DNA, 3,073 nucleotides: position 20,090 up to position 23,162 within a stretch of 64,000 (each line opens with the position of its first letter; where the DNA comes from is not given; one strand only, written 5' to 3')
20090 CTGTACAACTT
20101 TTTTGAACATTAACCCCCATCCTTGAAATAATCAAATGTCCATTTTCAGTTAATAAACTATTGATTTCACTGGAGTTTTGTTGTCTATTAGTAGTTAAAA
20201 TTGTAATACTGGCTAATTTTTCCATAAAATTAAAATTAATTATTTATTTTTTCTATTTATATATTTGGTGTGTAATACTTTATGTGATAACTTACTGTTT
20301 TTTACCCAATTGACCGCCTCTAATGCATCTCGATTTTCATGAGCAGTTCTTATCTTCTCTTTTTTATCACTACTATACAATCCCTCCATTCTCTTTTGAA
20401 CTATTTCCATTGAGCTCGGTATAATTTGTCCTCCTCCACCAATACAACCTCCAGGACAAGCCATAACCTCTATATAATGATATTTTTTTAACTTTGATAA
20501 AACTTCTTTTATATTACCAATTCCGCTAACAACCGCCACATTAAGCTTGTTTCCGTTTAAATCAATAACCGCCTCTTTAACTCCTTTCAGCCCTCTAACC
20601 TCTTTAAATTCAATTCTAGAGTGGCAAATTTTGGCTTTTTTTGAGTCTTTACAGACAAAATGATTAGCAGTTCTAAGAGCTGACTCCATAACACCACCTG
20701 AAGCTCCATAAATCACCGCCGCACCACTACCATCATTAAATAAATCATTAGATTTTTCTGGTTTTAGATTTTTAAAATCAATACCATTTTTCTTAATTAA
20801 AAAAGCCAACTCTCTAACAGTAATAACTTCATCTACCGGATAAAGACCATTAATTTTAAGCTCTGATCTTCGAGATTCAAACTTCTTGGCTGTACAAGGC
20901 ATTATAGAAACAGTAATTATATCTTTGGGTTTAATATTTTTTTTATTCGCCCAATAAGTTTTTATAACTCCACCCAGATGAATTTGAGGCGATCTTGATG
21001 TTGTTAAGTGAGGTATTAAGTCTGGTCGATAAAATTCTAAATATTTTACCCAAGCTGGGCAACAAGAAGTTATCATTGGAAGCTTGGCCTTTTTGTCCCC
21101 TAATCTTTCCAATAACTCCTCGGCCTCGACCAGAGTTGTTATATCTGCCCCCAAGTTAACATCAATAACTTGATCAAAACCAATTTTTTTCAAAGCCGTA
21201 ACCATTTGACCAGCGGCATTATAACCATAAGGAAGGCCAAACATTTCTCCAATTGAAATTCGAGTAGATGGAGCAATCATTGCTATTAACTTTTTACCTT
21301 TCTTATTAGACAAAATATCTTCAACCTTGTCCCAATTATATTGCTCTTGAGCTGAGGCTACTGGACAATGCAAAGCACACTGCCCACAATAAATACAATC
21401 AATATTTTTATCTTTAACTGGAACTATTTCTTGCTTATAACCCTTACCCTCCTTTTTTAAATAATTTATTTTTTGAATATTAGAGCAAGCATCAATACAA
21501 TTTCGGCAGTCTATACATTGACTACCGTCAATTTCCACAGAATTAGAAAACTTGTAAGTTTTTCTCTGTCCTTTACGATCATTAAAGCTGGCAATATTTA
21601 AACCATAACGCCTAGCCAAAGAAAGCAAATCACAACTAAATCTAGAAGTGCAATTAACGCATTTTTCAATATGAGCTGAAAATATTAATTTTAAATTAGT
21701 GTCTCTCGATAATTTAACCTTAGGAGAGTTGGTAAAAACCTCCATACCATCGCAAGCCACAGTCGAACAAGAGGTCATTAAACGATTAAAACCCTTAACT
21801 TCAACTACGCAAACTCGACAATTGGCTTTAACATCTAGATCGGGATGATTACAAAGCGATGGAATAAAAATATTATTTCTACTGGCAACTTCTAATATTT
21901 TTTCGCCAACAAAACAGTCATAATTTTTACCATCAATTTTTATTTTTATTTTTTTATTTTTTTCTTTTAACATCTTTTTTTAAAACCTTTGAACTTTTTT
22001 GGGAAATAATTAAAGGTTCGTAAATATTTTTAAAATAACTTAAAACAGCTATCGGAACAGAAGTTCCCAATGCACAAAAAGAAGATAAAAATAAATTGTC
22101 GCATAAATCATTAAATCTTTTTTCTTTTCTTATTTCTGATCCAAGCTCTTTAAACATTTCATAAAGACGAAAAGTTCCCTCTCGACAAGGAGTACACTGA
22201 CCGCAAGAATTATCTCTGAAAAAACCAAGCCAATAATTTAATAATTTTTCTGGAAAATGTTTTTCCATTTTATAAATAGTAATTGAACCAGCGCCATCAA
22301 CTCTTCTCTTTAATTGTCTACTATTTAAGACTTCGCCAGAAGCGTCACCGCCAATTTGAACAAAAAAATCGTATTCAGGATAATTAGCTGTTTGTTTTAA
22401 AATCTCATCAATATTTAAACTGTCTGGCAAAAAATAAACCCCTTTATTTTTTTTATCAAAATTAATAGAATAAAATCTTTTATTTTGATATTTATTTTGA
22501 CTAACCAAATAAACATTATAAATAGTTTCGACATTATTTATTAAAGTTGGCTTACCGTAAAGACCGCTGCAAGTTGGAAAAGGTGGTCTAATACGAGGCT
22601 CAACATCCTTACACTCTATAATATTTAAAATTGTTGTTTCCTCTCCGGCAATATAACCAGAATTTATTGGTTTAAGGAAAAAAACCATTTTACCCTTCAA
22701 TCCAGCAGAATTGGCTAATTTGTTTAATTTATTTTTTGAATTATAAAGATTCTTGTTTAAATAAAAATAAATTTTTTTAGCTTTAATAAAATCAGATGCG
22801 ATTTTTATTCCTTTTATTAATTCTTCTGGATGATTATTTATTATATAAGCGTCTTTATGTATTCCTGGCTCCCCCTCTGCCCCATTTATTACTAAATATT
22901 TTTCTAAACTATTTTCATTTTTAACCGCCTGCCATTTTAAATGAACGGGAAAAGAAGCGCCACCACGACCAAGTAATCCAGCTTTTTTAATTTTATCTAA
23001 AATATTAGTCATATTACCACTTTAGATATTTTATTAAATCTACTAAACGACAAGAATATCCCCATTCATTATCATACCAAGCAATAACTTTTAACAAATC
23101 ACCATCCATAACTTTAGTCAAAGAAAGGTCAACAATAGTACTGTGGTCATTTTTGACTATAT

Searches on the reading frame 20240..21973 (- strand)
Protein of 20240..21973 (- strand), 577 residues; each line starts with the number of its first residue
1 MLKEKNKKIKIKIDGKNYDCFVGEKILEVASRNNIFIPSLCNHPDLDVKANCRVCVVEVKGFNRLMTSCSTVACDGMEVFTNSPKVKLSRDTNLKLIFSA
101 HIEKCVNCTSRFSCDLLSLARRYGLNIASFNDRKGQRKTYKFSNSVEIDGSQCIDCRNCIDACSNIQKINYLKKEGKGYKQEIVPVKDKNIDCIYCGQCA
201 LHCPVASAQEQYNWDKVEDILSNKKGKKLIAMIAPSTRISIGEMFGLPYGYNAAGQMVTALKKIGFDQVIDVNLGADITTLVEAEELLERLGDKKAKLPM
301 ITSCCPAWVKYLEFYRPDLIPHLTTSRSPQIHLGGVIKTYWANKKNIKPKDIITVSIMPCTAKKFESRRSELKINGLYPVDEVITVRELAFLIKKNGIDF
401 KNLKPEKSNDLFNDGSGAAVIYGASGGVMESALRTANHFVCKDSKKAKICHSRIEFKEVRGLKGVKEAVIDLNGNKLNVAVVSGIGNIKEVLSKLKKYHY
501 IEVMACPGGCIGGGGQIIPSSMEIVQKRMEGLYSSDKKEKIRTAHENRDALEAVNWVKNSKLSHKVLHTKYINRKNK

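Call 21: search_protein_families(library=pfam, proteins=[window:20240-21973:-], max_evalue=0.001)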
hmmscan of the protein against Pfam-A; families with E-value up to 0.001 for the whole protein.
window:20240-21973:- (577 aa): 9 families
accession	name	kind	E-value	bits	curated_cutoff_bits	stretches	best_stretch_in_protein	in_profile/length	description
PF02906.19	Fe_hyd_lg_C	-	1.9e-86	290.1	22.1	1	227-514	1-245/245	Iron only hydrogenase large subunit, C-terminal domain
PF13510.11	Fer2_4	-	3.4e-16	59.5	22.8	1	7-83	2-81/82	2Fe-2S iron-sulfur cluster binding domain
PF02256.22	Fe_hyd_SSU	-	5.9e-10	39.5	24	1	523-574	2-56/56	Iron hydrogenase small subunit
PF12838.12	Fer4_7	-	3.2e-06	27.9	27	1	152-205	1-50/52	4Fe-4S dicluster domain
PF13237.11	Fer4_10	-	3.4e-05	24.1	25.5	1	146-204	2-53/53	4Fe-4S dicluster domain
PF13484.11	Fer4_16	-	5.1e-05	24.4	30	0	193-228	2-38/66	4Fe-4S double cluster binding domain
PF10588.14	NADH-G_4Fe-4S_3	-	0.00014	21.8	27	1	90-126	1-37/40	NADH-ubiquinone oxidoreductase-G iron-sulfur binding region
PF14697.11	Fer4_21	-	0.00034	21.1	35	1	147-206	2-54/59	4Fe-4S dicluster domain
PF13187.11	Fer4_9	-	0.00045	20.6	27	1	152-205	1-49/52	4Fe-4S dicluster domain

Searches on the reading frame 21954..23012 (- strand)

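Call 21: search_protein_families(library=pfam, proteins=[window:21954-23012:-], max_evalue=0.001)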
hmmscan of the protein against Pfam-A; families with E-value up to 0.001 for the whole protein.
window:21954-23012:- (352 aa): 2 families
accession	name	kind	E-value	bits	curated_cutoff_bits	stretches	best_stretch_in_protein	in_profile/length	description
PF01512.22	Complex1_51K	-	4.3e-38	131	31.2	1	8-168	1-149/150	Nuo51 FMN-binding domain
PF10589.14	NADH_4Fe-4S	-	1.1e-16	60.9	23.5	1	257-329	2-77/85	NADH-ubiquinone oxidoreductase-F iron-sulfur binding region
